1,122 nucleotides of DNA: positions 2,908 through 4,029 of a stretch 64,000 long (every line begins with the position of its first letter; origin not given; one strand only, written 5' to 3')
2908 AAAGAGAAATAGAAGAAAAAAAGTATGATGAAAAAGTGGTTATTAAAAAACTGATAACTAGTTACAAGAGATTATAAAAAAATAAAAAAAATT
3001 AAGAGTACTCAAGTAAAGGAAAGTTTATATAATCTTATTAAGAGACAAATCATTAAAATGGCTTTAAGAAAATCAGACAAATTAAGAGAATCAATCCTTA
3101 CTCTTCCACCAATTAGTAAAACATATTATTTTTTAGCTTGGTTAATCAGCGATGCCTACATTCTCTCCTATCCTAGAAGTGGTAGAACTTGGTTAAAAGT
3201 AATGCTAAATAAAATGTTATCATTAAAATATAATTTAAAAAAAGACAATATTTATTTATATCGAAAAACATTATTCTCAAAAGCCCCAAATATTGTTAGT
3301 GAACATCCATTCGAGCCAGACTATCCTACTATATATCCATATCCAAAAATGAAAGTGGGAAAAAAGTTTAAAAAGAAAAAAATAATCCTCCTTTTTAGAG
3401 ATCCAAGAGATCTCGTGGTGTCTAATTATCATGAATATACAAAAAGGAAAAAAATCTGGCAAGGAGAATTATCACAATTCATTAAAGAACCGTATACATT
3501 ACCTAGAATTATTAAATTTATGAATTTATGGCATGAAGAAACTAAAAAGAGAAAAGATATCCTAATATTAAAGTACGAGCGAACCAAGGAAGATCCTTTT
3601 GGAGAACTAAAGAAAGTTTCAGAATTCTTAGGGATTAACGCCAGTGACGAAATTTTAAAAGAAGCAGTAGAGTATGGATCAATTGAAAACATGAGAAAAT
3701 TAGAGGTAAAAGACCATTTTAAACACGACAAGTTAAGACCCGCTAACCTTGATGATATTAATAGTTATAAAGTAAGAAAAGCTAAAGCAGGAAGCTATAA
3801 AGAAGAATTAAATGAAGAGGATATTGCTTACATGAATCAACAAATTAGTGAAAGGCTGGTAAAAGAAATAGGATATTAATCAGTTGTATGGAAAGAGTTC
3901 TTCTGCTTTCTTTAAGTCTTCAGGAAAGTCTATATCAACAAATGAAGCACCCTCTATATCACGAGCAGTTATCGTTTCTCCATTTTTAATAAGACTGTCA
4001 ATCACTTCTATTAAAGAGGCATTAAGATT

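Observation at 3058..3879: PAPS-dependent sulfotransferase embedded in the glycosyltransferase cluster, implying a sulfated surface glycan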

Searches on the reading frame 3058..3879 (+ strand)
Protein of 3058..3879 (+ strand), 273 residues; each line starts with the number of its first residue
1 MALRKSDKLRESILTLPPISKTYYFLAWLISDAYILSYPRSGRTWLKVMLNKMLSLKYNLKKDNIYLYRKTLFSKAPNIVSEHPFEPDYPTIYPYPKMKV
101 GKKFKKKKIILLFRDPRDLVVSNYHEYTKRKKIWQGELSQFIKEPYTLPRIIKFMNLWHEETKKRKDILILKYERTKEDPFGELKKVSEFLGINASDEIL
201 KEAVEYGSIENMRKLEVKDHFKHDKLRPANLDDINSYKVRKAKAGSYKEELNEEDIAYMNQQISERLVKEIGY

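Call 3: search_protein_families(library=pfam, proteins=[window:3058-3879:+], max_evalue=0.01)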
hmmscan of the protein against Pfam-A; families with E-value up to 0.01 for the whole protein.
window:3058-3879:+ (273 aa): 2 families
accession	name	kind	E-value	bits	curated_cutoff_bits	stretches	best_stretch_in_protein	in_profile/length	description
PF00685.33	Sulfotransfer_1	-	1.3e-28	100.5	22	1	32-266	3-250/255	Sulfotransferase domain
PF13469.12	Sulfotransfer_3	-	5e-10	40.4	27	1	104-196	122-215/216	Sulfotransferase family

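Call 4: search_protein_families(library=ncbifam, proteins=[window:3058-3879:+], max_evalue=0.01)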
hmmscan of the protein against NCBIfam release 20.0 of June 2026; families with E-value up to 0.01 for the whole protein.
window:3058-3879:+ (273 aa): 0 families

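Call 8: find_homologous_proteins(query=window:3058-3879:+, max_evalue=0.001)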
Query window:3058-3879:+ (273 aa): 337 proteins with E <= 0.001 among 922 candidates; the best 120 are listed.
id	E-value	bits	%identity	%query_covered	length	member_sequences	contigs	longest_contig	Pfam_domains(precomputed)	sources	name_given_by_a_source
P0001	2.4e-174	596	100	100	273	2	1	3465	PF13469.13,PF00685.34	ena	-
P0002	1.3e-156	538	90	100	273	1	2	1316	PF13469.13,PF00685.34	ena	-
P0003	1.5e-142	492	79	100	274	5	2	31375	PF13469.13,PF00685.34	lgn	-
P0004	1.3e-141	489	80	100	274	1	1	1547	PF13469.13,PF00685.34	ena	-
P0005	1.1e-134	466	77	100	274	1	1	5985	PF13469.13,PF00685.34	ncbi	-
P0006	2.9e-87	311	54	99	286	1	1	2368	PF13469.13,PF00685.34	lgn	-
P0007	1.1e-75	273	49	100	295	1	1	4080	PF13469.13,PF00685.34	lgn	-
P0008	5.8e-75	270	49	97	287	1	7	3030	PF13469.13,PF00685.34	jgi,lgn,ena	-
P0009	8.1e-63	230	47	92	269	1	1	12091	PF13469.13,PF00685.34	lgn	-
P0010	9.6e-58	214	46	90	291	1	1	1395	PF13469.13,PF00685.34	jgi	-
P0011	8.6e-53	198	43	89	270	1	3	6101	PF13469.13,PF00685.34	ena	-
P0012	1.2e-49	187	40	89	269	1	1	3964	PF13469.13,PF00685.34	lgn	-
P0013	6.5e-49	185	39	92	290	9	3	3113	PF13469.13,PF00685.34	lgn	-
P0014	4.2e-48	182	42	89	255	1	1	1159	PF13469.13,PF00685.34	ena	-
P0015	1.7e-47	180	40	89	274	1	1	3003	PF13469.13,PF00685.34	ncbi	-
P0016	3.7e-45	173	37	90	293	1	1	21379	PF13469.13,PF00685.34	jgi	-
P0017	7.1e-45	172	38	93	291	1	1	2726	PF13469.13,PF00685.34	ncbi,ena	-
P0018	5.0e-43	166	40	87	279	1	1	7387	PF13469.13,PF00685.34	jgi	jgi:hypothetical protein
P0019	5.0e-43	166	36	95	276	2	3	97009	PF13469.13,PF00685.34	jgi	-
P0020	2.5e-42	163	40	89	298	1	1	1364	PF13469.13,PF00685.34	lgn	-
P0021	1.5e-39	154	38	85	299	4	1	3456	PF13469.13,PF00685.34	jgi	jgi:hypothetical protein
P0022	4.9e-39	152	36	89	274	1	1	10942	PF13469.13,PF00685.34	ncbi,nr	ncbi:MAG: sulfotransferase domain-containing protein [Oscillatoria sp. SIO1A7]|nr:sulfotransferase d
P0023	7.6e-39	152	38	89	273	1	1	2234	PF13469.13,PF00685.34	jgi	jgi:hypothetical protein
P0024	3.3e-38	150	33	85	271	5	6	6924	PF13469.13,PF00685.34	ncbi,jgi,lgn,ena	-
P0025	6.3e-38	149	36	88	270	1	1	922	PF13469.13,PF00685.34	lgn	-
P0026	8.7e-38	148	32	86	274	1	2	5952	PF13469.13,PF00685.34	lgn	-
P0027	1.0e-37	148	35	87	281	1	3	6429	PF13469.13,PF00685.34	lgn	-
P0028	2.6e-37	147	34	85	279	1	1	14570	PF13469.13,PF00685.34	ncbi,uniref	ncbi:MAG: sulfotransferase domain-containing protein [Coleofasciculus sp. G3-WIS-01]|uniref:sulfotra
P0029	1.2e-36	145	34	85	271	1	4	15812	PF13469.13,PF00685.34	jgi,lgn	-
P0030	1.3e-36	145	36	89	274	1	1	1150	PF13469.13,PF00685.34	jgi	jgi:hypothetical protein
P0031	1.9e-36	144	37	85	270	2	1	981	PF13469.13,PF00685.34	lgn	-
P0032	2.7e-36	144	33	85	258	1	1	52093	PF13469.13,PF00685.34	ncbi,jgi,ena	-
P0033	3.2e-36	143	38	86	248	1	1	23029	PF13469.13,PF00685.34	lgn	-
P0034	6.6e-36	142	33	86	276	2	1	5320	PF13469.13,PF00685.34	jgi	jgi:hypothetical protein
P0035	6.9e-36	142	34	89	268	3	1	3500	PF13469.13,PF00685.34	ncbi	-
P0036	1.2e-35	141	34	87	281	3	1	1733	PF13469.13,PF00685.34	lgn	-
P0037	1.4e-35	141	33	88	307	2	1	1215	PF13469.13,PF00685.34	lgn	-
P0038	1.8e-35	141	35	89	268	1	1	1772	PF13469.13,PF00685.34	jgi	-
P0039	2.9e-35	140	33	88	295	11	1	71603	PF13469.13,PF00685.34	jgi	-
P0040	6.1e-35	139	34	89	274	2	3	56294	PF13469.13,PF00685.34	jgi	jgi:hypothetical protein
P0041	8.1e-35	139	34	85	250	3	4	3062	PF13469.13,PF00685.34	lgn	-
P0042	9.7e-35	138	33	88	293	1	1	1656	PF13469.13,PF00685.34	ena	-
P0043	1.1e-34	138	34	89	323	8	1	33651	PF13469.13,PF00685.34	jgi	jgi:hypothetical protein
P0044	3.7e-34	136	34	87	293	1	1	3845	PF13469.13,PF00685.34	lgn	-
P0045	8.1e-34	135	36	89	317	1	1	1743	PF13469.13,PF00685.34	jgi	jgi:hypothetical protein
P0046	1.6e-33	134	35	89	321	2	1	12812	PF13469.13,PF00685.34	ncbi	-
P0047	1.9e-33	134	34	88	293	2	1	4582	PF13469.13,PF00685.34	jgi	-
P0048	2.4e-33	134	35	87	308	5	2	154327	PF13469.13,PF00685.34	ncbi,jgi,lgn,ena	-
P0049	2.9e-33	134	33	89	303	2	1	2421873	PF13469.13,PF00685.34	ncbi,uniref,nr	ncbi:hypothetical protein MIN45_P0497 [Methylomarinovum tepidoasis]|uniref:Sulfotransferase domain-c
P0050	6.3e-33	132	35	89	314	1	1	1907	PF13469.13,PF00685.34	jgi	-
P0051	6.3e-33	132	34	89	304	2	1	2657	PF13469.13,PF00685.34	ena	-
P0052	7.1e-33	132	33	89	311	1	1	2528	PF13469.13,PF00685.34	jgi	-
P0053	1.2e-32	132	32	88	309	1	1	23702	PF13469.13,PF00685.34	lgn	-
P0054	1.4e-32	131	36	89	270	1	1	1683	PF13469.13,PF00685.34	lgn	-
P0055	1.4e-32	131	33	89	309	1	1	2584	PF13469.13,PF00685.34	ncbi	-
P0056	1.4e-32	131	34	87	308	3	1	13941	PF13469.13,PF00685.34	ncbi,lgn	ncbi:MAG: sulfotransferase domain-containing protein [Methylohalobius crimeensis]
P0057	1.4e-32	131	32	84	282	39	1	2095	PF13469.13,PF00685.34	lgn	-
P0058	1.5e-32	131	32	89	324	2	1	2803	PF00685.34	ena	-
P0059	2.4e-32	131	35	89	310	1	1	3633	PF13469.13,PF00685.34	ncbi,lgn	ncbi:MAG: sulfotransferase domain-containing protein [Methylohalobius sp.]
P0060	2.6e-32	130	33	89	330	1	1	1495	PF13469.13,PF00685.34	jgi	-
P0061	2.9e-32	130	34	89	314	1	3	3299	PF13469.13,PF00685.34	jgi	jgi:Sulfotransferase domain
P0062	3.5e-32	130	33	84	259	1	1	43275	PF13469.13,PF00685.34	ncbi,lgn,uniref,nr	ncbi:sulfotransferase domain-containing protein [Halomonas ventosae]|uniref:Sulfotransferase domain-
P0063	3.6e-32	130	32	89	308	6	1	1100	PF13469.13,PF00685.34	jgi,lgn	-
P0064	4.3e-32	130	32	89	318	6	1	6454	PF13469.13,PF00685.34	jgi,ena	-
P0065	4.3e-32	130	33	89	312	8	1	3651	PF00685.34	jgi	-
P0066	4.8e-32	130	33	89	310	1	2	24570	PF13469.13,PF00685.34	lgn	-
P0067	4.9e-32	130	34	89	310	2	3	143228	PF13469.13,PF00685.34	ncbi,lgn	-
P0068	5.9e-32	129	34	89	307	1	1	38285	PF13469.13,PF00685.34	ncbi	-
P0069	6.1e-32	129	35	86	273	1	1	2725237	PF00685.34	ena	-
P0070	6.1e-32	129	33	89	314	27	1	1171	PF13469.13,PF00685.34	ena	-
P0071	7.1e-32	129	33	86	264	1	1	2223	PF13469.13,PF00685.34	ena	-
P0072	8.1e-32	129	34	89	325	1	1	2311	PF13469.13,PF00685.34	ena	-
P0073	1.0e-31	129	32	87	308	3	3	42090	PF13469.13,PF00685.34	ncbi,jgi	jgi:Sulfotransferase domain.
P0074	1.1e-31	128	34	89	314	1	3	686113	PF13469.13,PF00685.34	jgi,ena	-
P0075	1.3e-31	128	33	89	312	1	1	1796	PF13469.13,PF00685.34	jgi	jgi:hypothetical protein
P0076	1.3e-31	128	33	89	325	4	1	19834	PF00685.34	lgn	-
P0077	1.4e-31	128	33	89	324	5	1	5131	PF00685.34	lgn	-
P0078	1.4e-31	128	34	89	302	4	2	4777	PF00685.34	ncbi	-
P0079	1.5e-31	128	36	89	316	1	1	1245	PF13469.13,PF00685.34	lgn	-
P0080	1.5e-31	128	34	86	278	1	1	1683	PF13469.13,PF00685.34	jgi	jgi:hypothetical protein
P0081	1.9e-31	128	32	89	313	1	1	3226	PF13469.13,PF00685.34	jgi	jgi:hypothetical protein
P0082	2.0e-31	128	32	89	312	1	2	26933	PF13469.13,PF00685.34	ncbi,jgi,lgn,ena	-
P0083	2.0e-31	128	32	89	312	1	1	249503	PF13469.13,PF00685.34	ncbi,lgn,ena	-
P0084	2.4e-31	127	33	89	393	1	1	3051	PF13469.13,PF00685.34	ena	-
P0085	2.5e-31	127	32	87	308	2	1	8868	PF13469.13,PF00685.34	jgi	-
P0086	2.6e-31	127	33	89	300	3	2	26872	PF13469.13,PF00685.34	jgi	jgi:hypothetical protein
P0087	2.6e-31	127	31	87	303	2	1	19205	PF13469.13,PF00685.34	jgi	jgi:hypothetical protein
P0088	2.9e-31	127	33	89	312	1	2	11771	PF00685.34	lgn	-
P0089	3.8e-31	127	32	89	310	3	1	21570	PF13469.13,PF00685.34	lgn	-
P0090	4.0e-31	127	32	87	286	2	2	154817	PF13469.13,PF00685.34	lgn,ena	-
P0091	4.4e-31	126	32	89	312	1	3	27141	PF13469.13,PF00685.34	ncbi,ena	-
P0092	5.6e-31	126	32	89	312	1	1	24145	PF13469.13,PF00685.34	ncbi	-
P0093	5.7e-31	126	32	89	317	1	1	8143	PF13469.13,PF00685.34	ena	-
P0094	5.8e-31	126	32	89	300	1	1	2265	PF13469.13,PF00685.34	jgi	jgi:hypothetical protein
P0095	8.4e-31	125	33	89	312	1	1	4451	PF00685.34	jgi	jgi:hypothetical protein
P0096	8.5e-31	125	32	89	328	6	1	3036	PF13469.13,PF00685.34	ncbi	-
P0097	8.7e-31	125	31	89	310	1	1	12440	PF13469.13,PF00685.34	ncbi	-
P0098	1.0e-30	125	34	89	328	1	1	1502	PF13469.13,PF00685.34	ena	-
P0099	1.1e-30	125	33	89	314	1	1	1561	PF13469.13,PF00685.34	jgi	jgi:hypothetical protein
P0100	1.1e-30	125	31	88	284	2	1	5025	PF13469.13,PF00685.34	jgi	jgi:hypothetical protein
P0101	1.2e-30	125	33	89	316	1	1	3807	PF13469.13,PF00685.34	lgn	-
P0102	1.2e-30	125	34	89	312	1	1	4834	PF00685.34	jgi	jgi:hypothetical protein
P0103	1.4e-30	125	33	89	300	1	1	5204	PF13469.13,PF00685.34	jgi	jgi:hypothetical protein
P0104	1.4e-30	125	33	89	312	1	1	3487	PF13469.13,PF00685.34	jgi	jgi:hypothetical protein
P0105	1.4e-30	125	32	89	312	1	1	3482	PF13469.13,PF00685.34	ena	-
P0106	1.5e-30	125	33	89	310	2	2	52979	PF13469.13,PF00685.34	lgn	-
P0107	1.5e-30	125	31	89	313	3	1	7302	PF13469.13,PF00685.34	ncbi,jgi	-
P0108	1.5e-30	125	33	89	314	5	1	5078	PF13469.13,PF00685.34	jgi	jgi:hypothetical protein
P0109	2.1e-30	124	33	89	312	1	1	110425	PF13469.13,PF00685.34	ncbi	-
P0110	2.3e-30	124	32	89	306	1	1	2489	PF00685.34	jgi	jgi:hypothetical protein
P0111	2.5e-30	124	33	89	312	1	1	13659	PF13469.13,PF00685.34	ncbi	-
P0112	2.5e-30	124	32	89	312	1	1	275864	PF13469.13,PF00685.34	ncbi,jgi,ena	-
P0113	2.6e-30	124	34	89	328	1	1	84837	PF13469.13,PF00685.34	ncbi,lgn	-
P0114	2.7e-30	124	30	89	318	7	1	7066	PF13469.13,PF00685.34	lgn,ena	-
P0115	3.0e-30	124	29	89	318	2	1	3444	PF13469.13,PF00685.34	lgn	-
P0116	3.0e-30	124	31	87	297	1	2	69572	PF13469.13,PF00685.34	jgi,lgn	jgi:hypothetical protein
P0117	3.0e-30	124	32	89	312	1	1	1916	PF00685.34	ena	-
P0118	3.3e-30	124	36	88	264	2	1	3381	PF00685.34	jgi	-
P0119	3.3e-30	124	32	89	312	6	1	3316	PF13469.13,PF00685.34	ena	-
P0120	3.5e-30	123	33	89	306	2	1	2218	PF13469.13,PF00685.34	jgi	jgi:hypothetical protein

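Call 9: search_solved_structures(query=window:3058-3879:+, max_evalue=0.01, show_alignments=3)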
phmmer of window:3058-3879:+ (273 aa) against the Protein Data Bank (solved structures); distinct sequences matched with E-value up to 0.01: 49.
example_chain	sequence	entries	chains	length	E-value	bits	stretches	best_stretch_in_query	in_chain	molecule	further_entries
5x2b_D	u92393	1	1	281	4e-14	56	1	31-223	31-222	Sulfotransferase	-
5x2b_F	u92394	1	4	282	4e-14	56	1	31-223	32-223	Sulfotransferase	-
5x2b_C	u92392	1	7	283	4.1e-14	56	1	31-223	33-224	Sulfotransferase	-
1z29_A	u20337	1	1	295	2.5e-11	46.8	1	32-250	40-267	Phenol-sulfating phenol sulfotransferase 2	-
3f3y_A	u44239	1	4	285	3.6e-11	46.3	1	31-219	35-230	Bile salt sulfotransferase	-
4ifb_A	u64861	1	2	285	3.6e-11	46.3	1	31-219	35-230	Bile salt sulfotransferase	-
1ov4_A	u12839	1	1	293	3.9e-11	46.2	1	31-219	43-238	Alcohol sulfotransferase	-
2qp4_A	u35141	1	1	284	4e-11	46.2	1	31-219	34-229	Bile salt sulfotransferase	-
1j99_A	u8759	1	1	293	4e-11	46.2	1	31-219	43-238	ALCOHOL SULFOTRANSFERASE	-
2qp3_A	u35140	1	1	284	4e-11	46.1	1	31-219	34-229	Bile salt sulfotransferase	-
1efh_A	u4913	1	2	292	4.3e-11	46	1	31-219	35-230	HYDROXYSTEROID SULFOTRANSFERASE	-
1z28_A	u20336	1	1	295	5e-11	45.8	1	32-249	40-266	Phenol-sulfating phenol sulfotransferase 1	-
1cjm_A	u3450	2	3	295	6.5e-11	45.5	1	32-249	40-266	PROTEIN (ARYL SULFOTRANSFERASE) | Monoamine-sulfating phenol sulfotransferase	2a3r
1ls6_A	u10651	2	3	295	6.8e-11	45.4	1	32-249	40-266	aryl sulfotransferase | Sulfotransferase 1A1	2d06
7d1x_A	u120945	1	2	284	6.9e-11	45.4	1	31-204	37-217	Sulfotransferase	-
1x8j_A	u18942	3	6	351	1.8e-06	30.9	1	103-264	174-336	retinol dehydratase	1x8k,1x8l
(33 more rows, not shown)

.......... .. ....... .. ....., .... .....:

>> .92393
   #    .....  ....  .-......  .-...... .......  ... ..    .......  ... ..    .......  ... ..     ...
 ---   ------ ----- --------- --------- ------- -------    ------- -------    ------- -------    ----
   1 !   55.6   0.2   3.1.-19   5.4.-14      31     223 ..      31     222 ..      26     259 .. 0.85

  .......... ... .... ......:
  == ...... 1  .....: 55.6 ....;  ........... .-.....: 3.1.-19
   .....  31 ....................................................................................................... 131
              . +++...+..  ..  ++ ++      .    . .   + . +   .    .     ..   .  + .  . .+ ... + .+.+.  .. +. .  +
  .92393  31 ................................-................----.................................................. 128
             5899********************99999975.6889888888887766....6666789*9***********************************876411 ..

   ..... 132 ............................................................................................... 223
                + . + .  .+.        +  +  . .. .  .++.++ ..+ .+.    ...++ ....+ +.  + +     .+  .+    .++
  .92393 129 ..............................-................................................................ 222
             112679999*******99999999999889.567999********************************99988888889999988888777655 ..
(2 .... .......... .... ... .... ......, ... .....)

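Call 11: find_encoding_contigs(protein=P0003, flank=10000, max_places=4)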
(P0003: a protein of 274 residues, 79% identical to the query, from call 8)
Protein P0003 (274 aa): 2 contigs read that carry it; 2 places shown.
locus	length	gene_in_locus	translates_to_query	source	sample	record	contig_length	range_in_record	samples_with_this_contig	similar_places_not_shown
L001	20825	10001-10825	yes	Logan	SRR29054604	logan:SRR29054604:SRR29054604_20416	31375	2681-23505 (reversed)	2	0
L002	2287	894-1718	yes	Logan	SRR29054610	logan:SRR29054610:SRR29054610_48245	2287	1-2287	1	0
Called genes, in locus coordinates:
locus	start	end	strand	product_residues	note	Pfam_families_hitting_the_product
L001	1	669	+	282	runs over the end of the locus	PF01040:UbiA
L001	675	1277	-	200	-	PF00702:Hydrolase (weak), PF13419:HAD_2 (weak)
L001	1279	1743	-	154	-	PF26602:HVO_2718_N (weak), PF01381:HTH_3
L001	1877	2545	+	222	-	-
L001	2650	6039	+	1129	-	PF02516:STT3, PF13145:Rotamase_2 (weak), PF13616:Rotamase_3, PF00639:Rotamase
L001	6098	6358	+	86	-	-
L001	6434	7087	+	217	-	PF00535:Glycos_transf_2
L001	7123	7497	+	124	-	PF10066:DUF2304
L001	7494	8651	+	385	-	PF13439:Glyco_transf_4, PF13579:Glyco_trans_4_4, PF20706:GT4-conflict, PF00534:Glycos_transf_1, PF13692:Glyco_trans_1_4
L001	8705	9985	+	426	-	PF13439:Glyco_transf_4 (weak), PF00534:Glycos_transf_1, PF13692:Glyco_trans_1_4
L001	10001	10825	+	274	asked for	PF00685:Sulfotransfer_1, PF13469:Sulfotransfer_3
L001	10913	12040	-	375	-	PF00465:Fe-ADH, PF13685:Fe-ADH_2, PF25137:ADH_Fe_C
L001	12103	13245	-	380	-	PF02776:TPP_enzyme_N, PF02775:TPP_enzyme_C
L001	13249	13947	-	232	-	PF04677:CwfJ_C_1 (faint), PF01230:HIT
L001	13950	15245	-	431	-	PF01467:CTP_transf_like, PF13714:PEP_mutase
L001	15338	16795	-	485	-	PF04055:Radical_SAM, PF13186:SPASM (weak)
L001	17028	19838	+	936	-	PF00224:PK, PF14306:PUA_2, PF01747:ATP-sulfurylase, PF01583:APS_kinase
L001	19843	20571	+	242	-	PF01066:CDP-OH_P_transf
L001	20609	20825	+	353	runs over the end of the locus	PF00534:Glycos_transf_1, PF13692:Glyco_trans_1_4, PF13524:Glyco_trans_1_2 (faint)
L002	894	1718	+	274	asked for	PF00685:Sulfotransfer_1, PF13469:Sulfotransfer_3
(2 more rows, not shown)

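Call 12: find_encoding_contigs(protein=P0005, flank=10000, max_places=3)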
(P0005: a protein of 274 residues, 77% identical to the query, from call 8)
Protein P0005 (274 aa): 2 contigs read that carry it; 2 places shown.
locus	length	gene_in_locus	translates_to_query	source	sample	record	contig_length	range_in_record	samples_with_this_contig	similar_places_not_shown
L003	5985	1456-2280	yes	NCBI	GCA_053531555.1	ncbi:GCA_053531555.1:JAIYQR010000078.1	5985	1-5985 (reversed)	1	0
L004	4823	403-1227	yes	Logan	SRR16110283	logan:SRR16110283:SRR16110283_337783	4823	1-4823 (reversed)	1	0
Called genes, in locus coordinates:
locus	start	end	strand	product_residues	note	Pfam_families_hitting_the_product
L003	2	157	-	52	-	?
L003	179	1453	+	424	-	PF13439:Glyco_transf_4, PF00534:Glycos_transf_1, PF13692:Glyco_trans_1_4, PF20706:GT4-conflict (weak)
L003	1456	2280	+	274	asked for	PF00685:Sulfotransfer_1, PF13469:Sulfotransfer_3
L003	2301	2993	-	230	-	PF00483:NTP_transferase, PF12804:NTP_transf_3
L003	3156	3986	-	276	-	PF00528:BPD_transp_1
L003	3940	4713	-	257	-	PF02463:SMC_N (weak), PF13555:AAA_29 (weak), PF00005:ABC_tran, PF13304:AAA_21 (faint)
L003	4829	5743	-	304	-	PF12974:Phosphonate-bd, PF09084:NMT1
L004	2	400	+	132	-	?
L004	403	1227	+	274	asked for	PF00685:Sulfotransfer_1, PF13469:Sulfotransfer_3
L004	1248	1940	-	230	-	PF00483:NTP_transferase, PF12804:NTP_transf_3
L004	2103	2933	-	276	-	PF00528:BPD_transp_1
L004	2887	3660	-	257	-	PF02463:SMC_N (weak), PF13555:AAA_29 (weak), PF00005:ABC_tran, PF13304:AAA_21 (faint)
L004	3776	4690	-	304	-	PF12974:Phosphonate-bd, PF09084:NMT1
